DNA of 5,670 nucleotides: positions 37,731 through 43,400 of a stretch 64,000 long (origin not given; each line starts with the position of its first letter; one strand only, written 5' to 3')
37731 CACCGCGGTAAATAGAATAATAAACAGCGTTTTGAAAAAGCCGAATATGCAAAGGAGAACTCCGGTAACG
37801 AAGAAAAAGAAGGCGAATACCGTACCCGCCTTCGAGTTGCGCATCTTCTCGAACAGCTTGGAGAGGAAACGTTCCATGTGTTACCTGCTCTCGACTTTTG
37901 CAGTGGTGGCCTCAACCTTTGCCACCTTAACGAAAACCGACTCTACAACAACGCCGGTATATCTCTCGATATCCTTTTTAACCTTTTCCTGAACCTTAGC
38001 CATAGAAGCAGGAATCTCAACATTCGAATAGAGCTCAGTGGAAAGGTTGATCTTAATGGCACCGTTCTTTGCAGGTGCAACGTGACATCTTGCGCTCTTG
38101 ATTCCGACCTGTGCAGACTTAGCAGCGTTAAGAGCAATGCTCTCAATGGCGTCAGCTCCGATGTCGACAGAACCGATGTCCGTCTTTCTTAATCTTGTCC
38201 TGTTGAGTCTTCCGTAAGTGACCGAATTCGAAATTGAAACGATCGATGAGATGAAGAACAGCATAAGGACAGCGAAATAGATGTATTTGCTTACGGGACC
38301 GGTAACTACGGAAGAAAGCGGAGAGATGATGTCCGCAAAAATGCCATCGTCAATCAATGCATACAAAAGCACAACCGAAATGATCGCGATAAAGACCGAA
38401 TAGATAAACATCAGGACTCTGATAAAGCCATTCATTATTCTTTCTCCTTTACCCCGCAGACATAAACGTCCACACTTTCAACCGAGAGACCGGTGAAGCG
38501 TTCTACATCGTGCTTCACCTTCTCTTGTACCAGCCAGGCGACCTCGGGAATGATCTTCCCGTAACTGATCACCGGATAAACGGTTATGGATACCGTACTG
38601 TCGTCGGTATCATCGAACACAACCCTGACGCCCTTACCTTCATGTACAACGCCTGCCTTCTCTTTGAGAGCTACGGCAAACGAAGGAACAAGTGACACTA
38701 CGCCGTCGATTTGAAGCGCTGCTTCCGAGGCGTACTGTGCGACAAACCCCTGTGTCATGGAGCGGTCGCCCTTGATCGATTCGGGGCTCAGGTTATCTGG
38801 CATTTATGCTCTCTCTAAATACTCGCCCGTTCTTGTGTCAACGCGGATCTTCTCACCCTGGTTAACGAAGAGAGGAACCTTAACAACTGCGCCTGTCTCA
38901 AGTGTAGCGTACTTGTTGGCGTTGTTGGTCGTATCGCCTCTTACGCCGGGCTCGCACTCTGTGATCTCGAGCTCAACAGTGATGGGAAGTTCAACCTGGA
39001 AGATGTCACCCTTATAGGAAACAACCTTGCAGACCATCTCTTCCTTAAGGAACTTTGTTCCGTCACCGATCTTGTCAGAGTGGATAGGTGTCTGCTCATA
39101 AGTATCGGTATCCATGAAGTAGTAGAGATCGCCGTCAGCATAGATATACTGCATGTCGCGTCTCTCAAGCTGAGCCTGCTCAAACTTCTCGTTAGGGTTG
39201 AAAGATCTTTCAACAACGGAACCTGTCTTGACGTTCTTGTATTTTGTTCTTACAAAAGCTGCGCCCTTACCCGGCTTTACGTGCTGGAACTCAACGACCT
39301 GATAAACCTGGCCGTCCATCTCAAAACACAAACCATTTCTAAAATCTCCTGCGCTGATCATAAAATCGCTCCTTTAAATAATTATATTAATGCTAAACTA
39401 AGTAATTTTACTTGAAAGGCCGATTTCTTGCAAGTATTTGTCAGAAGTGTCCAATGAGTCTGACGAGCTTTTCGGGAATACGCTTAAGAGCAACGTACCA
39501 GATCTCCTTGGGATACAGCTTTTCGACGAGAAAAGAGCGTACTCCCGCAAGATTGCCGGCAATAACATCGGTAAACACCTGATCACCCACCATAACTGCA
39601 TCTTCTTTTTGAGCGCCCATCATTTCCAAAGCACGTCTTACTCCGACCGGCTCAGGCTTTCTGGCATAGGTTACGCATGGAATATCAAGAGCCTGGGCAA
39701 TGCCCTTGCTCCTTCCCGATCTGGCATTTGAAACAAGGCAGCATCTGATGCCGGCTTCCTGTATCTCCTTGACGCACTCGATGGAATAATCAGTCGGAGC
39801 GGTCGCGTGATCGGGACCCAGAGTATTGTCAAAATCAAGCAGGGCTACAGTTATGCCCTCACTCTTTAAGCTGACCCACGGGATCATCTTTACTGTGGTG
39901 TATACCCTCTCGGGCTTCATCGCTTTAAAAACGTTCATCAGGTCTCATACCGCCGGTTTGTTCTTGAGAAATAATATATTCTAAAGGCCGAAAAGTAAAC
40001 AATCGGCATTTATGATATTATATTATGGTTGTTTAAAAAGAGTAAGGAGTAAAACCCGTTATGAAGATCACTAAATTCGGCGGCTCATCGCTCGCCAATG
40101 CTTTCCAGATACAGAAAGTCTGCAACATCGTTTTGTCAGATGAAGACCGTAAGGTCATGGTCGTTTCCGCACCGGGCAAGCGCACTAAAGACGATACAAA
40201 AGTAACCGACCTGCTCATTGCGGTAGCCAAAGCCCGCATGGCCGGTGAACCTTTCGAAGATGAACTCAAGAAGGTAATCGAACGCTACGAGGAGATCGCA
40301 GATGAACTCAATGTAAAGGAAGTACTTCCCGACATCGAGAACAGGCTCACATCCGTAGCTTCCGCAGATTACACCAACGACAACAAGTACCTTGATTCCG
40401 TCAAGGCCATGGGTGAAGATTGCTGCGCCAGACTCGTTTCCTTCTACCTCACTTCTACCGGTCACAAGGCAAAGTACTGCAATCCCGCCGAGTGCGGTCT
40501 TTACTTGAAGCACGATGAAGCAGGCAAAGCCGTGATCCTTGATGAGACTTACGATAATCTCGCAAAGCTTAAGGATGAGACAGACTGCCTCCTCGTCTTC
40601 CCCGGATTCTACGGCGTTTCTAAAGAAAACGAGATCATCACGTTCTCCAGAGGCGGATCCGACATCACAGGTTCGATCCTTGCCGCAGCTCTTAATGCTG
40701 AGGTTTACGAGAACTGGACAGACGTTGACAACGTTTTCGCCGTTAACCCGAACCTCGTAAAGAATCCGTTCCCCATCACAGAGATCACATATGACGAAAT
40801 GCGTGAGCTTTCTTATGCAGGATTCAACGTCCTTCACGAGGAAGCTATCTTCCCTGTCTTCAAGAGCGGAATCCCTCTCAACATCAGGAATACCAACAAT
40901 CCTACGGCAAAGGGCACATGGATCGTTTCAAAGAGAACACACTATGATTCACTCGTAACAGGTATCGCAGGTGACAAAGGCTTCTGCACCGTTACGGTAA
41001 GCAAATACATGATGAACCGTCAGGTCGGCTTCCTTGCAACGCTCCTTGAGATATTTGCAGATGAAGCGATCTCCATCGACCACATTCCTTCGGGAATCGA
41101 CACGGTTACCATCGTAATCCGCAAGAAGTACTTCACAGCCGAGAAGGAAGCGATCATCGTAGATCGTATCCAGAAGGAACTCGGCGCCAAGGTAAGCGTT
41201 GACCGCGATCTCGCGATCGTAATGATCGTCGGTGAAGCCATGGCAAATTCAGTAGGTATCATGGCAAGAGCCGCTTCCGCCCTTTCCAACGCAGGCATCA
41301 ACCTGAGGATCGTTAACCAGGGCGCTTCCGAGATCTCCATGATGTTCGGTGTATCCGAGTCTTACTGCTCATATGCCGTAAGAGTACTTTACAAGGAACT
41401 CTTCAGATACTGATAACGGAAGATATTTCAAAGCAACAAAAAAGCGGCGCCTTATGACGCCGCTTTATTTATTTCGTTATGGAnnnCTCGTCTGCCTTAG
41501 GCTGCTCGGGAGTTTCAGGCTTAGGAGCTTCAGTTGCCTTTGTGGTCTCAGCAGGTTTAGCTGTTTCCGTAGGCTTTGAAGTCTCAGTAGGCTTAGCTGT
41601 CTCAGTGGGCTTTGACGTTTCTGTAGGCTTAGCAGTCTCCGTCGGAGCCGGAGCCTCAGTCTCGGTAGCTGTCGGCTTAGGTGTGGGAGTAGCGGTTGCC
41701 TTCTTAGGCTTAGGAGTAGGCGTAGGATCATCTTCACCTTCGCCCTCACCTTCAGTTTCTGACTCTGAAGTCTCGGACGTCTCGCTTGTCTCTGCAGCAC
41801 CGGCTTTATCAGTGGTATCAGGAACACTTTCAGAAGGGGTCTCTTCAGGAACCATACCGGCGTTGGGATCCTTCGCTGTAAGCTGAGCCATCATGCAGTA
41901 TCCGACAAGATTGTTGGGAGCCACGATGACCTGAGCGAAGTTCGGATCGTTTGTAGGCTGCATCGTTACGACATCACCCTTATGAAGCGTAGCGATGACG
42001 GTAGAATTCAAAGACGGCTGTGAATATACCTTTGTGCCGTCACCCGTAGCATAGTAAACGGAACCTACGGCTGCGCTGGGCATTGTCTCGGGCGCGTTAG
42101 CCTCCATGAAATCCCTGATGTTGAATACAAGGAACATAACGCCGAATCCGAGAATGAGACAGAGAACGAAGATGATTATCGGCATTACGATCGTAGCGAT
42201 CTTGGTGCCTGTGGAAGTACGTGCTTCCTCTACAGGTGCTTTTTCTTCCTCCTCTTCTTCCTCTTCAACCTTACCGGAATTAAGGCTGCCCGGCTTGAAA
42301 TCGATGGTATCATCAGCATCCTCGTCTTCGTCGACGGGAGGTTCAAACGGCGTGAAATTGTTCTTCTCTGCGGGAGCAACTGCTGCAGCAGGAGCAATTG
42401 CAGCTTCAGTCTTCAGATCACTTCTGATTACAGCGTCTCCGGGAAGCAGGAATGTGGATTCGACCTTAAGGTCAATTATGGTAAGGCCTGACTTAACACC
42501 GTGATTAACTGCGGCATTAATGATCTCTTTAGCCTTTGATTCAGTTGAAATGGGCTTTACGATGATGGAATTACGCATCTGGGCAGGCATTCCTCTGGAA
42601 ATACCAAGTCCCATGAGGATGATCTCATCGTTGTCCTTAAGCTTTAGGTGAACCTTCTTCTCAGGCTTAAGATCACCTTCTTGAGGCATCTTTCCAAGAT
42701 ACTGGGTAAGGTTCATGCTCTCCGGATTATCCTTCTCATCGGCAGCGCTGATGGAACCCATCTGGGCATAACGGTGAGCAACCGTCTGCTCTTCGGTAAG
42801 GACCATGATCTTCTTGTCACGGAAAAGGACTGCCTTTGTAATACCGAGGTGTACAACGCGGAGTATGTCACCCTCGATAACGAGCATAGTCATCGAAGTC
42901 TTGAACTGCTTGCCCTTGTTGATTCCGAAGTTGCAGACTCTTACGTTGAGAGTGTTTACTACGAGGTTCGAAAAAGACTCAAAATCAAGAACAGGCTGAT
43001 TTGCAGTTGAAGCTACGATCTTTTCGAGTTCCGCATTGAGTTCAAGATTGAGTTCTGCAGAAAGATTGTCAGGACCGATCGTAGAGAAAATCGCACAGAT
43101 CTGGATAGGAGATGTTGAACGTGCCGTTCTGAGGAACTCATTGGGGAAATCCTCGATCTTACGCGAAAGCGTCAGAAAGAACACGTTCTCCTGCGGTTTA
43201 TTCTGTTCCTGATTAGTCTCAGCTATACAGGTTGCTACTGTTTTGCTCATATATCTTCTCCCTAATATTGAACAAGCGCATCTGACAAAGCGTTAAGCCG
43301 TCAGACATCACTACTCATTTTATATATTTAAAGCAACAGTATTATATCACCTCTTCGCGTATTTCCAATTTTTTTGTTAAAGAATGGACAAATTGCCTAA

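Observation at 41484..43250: Transmembrane PP2C pseudophosphatase with an extracellular SH3b domain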

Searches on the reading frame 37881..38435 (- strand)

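Call 26: search_protein_families(library=pfam, proteins=[window:37881-38435:-], max_evalue=0.001)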
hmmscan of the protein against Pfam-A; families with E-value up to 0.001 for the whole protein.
window:37881-38435:- (184 aa): 1 family
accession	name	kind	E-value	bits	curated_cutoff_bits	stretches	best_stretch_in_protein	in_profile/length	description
PF03780.18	Asp23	-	3e-06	28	28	1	119-174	52-107/108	Asp23 family, cell envelope-related function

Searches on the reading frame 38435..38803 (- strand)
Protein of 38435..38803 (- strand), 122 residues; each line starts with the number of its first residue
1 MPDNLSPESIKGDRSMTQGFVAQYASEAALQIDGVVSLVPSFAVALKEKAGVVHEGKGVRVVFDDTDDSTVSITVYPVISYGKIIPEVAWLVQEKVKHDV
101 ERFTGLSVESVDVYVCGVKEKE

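Call 26: search_protein_families(library=pfam, proteins=[window:38435-38803:-], max_evalue=0.001)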
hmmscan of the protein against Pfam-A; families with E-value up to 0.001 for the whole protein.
window:38435-38803:- (122 aa): 1 family
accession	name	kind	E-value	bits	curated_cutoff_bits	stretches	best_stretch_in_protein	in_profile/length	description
PF03780.18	Asp23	-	6.2e-21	75.3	28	1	12-119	3-108/108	Asp23 family, cell envelope-related function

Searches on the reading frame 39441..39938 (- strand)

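Call 26: search_protein_families(library=pfam, proteins=[window:39441-39938:-], max_evalue=0.001)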
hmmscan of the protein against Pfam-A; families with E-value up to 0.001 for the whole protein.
window:39441-39938:- (165 aa): 4 families
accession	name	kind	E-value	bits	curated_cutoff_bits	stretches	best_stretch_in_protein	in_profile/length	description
PF00702.32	Hydrolase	-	8.6e-14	52.8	26.4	1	24-132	75-191/191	haloacid dehalogenase-like hydrolase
PF13242.12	Hydrolase_like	-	3.3e-13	49.8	22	1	92-139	2-49/75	HAD-hyrolase-like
PF13419.12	HAD_2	-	3.1e-09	37.6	23.8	1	44-138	76-178/178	Haloacid dehalogenase-like hydrolase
PF09419.16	PGP_phosphatase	-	4.7e-07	30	20.4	1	6-137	16-162/168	Mitochondrial PGP phosphatase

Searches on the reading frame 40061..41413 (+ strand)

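Call 26: search_protein_families(library=pfam, proteins=[window:40061-41413:+], max_evalue=0.001)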
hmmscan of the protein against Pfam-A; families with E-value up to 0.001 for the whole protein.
window:40061-41413:+ (450 aa): 4 families
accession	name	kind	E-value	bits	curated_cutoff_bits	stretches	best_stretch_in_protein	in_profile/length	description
PF00696.33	AA_kinase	-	2.8e-35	122.6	24.9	1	3-277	4-234/234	Amino acid kinase family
PF22468.2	ACT_9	-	3.3e-21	75.2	27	1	387-447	1-61/61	ACT domain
PF13840.12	ACT_7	-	8.7e-10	38.8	27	1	380-444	2-64/65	ACT domain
PF01842.31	ACT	-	2e-08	34.3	27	0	395-427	8-42/66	ACT domain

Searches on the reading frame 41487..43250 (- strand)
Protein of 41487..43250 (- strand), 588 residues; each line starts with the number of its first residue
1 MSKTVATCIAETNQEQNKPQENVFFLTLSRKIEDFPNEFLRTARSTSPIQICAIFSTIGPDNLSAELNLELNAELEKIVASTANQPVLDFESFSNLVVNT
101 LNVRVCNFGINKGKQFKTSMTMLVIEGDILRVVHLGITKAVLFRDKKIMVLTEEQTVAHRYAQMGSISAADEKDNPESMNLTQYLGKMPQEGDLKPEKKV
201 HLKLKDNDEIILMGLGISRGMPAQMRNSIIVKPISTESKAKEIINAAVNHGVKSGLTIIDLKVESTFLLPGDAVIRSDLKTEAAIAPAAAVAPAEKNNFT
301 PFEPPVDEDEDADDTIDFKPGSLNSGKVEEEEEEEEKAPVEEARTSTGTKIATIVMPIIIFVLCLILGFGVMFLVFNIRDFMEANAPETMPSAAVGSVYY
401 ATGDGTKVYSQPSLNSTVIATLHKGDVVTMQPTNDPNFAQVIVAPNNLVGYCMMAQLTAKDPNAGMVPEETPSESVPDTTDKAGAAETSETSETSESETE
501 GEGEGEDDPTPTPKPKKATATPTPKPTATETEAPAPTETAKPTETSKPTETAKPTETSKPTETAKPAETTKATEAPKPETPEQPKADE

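Call 4: search_protein_families(library=pfam, proteins=[window:41487-43250:-], max_evalue=10)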
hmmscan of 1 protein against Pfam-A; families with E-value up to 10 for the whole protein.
window:41487-43250:- (588 aa): 4 families
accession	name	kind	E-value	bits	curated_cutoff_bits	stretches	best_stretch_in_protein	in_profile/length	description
PF08239.17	SH3_3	-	0.00028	21.4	27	1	404-452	1-48/54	Bacterial SH3 domain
PF23258.1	DUF7072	-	0.038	13.7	27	0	455-475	22-42/66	Domain of unknown function (DUF7072)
PF07653.23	SH3_2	-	0.14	12.3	21.8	1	421-451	17-46/55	Variant SH3 domain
PF11857.13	DUF3377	-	0.15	12.5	26.5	1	329-373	5-51/72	Domain of unknown function (DUF3377)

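Call 5: search_protein_families(library=ncbifam, proteins=[window:41487-43250:-], max_evalue=10)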
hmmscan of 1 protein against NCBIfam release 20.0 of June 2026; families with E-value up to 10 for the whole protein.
window:41487-43250:- (588 aa): 5 families
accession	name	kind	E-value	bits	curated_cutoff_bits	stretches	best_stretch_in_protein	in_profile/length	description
NF033484.1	Stp1_PP2C_phos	equivalog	1.1e-10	41.4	230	1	112-259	86-229/232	Stp1/IreP family PP2C-type Ser/Thr phosphatase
NF040677.1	wall_bind_EntC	exception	0.00084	18.3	770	1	398-578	85-264/422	cell wall-binding protein EntC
NF040676.1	wall_bind_EntB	exception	0.051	12.1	780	1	531-578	204-251/490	cell wall-binding protein EntB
NF011646.0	PRK15064.1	equivalog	0.052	12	762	1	74-193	293-413/530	ABC-F family ATPase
NF008084.0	PRK10819.1-5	equivalog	1.2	8.9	315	1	486-581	60-154/249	TonB system transport protein TonB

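Call 6: search_solved_structures(query=window:41487-43250:-, max_evalue=10, show_alignments=3)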
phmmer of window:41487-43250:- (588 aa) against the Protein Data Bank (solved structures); distinct sequences matched with E-value up to 10: 12.
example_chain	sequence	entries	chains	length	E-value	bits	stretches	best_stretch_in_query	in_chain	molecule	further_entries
2pk0_A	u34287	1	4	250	1.6e-05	27.1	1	89-265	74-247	Serine/threonine protein phosphatase Stp1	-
2xzv_A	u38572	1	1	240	0.00019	23.5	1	120-261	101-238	PROTEIN SERIN-THREONIN PHOSPHATASE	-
2y09_A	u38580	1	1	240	0.00025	23.1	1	120-261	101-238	PROTEIN SERIN-THREONIN PHOSPHATASE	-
2j82_A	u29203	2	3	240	0.00048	22.2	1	120-261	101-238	PROTEIN SERINE-THREONINE PHOSPHATASE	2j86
5d2u_A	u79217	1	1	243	0.0005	22.1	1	120-261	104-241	Protein serin-threonin phosphatase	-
5iti_A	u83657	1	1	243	0.0005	22.1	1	120-261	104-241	Protein serin-threonin phosphatase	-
1txo_A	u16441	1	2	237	0.066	15.1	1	117-184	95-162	Putative Bacterial Enzyme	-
2cm1_A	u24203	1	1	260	0.089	14.7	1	117-183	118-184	SERINE THREONINE PROTEIN PHOSPHATASE PSTP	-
9njf_Y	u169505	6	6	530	0.1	14.5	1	73-195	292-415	Probable ATP-binding protein YbiT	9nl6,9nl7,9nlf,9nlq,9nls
5szr_A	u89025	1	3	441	0.43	12.4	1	409-465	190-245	Protein Pcdhgb2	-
9jbs_A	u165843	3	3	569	0.86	11.4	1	330-456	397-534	Large neutral amino acids transporter small subunit 4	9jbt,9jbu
8gl8_G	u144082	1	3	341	3.9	9.3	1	520-580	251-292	Periplasmic chaperone for outer membrane proteins Skp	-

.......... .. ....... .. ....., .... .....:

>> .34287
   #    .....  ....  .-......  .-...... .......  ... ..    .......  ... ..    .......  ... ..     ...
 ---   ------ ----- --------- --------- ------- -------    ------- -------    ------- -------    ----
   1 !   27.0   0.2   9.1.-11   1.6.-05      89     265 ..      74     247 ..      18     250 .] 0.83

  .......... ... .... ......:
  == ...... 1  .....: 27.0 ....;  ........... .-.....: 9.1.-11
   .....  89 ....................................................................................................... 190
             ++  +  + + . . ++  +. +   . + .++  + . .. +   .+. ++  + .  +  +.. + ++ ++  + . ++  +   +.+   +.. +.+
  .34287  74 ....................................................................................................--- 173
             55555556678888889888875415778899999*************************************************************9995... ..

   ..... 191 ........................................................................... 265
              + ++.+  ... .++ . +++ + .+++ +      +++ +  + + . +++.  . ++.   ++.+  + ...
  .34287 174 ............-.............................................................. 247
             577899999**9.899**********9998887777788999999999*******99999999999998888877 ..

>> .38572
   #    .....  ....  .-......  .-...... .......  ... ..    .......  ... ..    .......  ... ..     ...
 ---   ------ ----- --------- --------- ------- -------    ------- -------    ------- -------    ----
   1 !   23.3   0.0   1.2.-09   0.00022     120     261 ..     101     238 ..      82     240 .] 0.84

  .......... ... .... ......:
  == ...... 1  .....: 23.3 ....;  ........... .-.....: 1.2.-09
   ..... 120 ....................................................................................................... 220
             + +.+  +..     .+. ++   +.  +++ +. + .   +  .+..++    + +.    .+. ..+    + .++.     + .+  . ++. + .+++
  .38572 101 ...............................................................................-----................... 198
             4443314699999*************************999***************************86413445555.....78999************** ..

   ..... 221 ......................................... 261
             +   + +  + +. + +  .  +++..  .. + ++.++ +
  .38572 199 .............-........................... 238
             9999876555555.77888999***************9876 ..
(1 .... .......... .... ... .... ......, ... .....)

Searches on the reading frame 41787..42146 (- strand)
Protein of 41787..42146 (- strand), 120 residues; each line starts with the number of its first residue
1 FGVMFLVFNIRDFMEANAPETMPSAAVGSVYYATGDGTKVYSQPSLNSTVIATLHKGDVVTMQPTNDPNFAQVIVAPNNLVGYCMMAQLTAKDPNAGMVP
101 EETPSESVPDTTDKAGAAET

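Call 57: predict_structure(alignment_id=A5)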
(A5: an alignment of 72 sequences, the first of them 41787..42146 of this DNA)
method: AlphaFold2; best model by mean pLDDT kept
length: 120 residues; sequences in the alignment: 72
mean_pLDDT: 65.8   pTM: 0.42
mean pLDDT of the five models: 65.8, 65.2, 65.1, 64.6, 62.2
residues with pLDDT >= 90: 0; 70-90: 61; 50-70: 28; < 50: 31
segments of 3 or more residues with pLDDT < 50: 19-26, 97-102, 104-120
pLDDT, mean of each block of 10 residues (from residue 1): 75 62 52 78 83 77 70 73 78 55 45 43
secondary structure, 60 per line:
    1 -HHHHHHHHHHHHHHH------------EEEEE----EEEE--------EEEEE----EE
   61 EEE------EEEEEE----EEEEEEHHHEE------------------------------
elements in order: H2-16 E29-33 E38-41 E50-54 E59-63 E70-75 E80-85

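Call 61: fold_search(model_id=the predicted structure, library=pdb)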
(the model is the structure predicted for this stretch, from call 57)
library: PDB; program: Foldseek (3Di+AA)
matches with E <= 10: 1278; with E <= 0.001: 0
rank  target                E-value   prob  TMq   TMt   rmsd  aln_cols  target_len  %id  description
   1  6biq_A                1.0e-03  1.00  0.46  0.21   1.9        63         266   22  Structure of NlpC2 from Trichomonas vaginalis (released 2018-11-07)
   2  6biq_B                1.7e-03  1.00  0.46  0.21   1.9        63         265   22  Structure of NlpC2 from Trichomonas vaginalis (released 2018-11-07)
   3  9a7d_A                2.6e-03  1.00  0.53  0.13   9.7        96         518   14  Integrative model of YRVJ-YACD by crosslinking MS and deep learning (released 2024-09-18)
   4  6bim                  3.1e-03  1.00  0.46  0.20   2.0        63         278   21  Structure of NlpC1 from Trichomonas vaginalis (released 2018-11-07)
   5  2krs_MODEL_1_A        3.3e-03  1.00  0.43  0.66   2.0        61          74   23  Solution NMR structure of SH3 domain from CPF_0587 (fragment 415-479) from Clostridium perfringens. Northeast  (released 2010-01-26)
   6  9ovi_A                4.5e-03  1.00  0.43  0.74   2.4        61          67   21  Crystal Structure of SH3-like_bac-type domain (79-145) of Conserved domain protein GBAA_2967 from Bacillus anthracis A (released 2025-06-11)
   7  9ghk_A                5.7e-03  1.00  0.39  0.69   4.0        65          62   12  Crystal structure of Fyn SH3 domain/tau 214-220 peptide complex (released 2025-08-27)
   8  2df6_A                8.8e-03  1.00  0.35  0.65   3.8        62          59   18  Crystal Structure of the SH3 Domain of betaPIX in Complex with a High Affinity Peptide from PAK2 (released 2006-04-11)
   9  3npf_A                9.9e-03  1.00  0.47  0.19   1.4        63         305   11  Crystal structure of a putative dipeptidyl-peptidase VI (BACOVA_00612) from Bacteroides ovatus at 1.72 A resolution (released 2010-07-28)
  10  1fyn_A                9.9e-03  1.00  0.40  0.72   4.2        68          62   13  PHOSPHOTRANSFERASE (released 1996-11-08)
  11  7a2l_B                1.1e-02  1.00  0.36  0.68   3.9        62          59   13  Crystal structure of the Fyn SH3 domain mutant E129Q in space group C21 at pH 4.0 (released 2021-08-25)
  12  7a2m_B                1.2e-02  1.00  0.38  0.71   4.0        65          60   14  Crystal structure of the Fyn SH3 domain A95S-D99T mutant in C21 space group (released 2021-08-25)
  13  1m27_C                1.3e-02  1.00  0.38  0.69   3.5        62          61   13  Crystal structure of SAP/FynSH3/SLAM ternary complex (released 2003-05-06)
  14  4r0k_B                1.5e-02  1.00  0.47  0.19   1.4        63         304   10  Crystal structure of a putative dipeptidyl-peptidase VI (BT_1314) from Bacteroides thetaiotaomicron VPI-5482 at 1.75 A (released 2014-08-20)
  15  3npf_B                1.6e-02  1.00  0.47  0.20   1.4        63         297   11  Crystal structure of a putative dipeptidyl-peptidase VI (BACOVA_00612) from Bacteroides ovatus at 1.72 A resolution (released 2010-07-28)
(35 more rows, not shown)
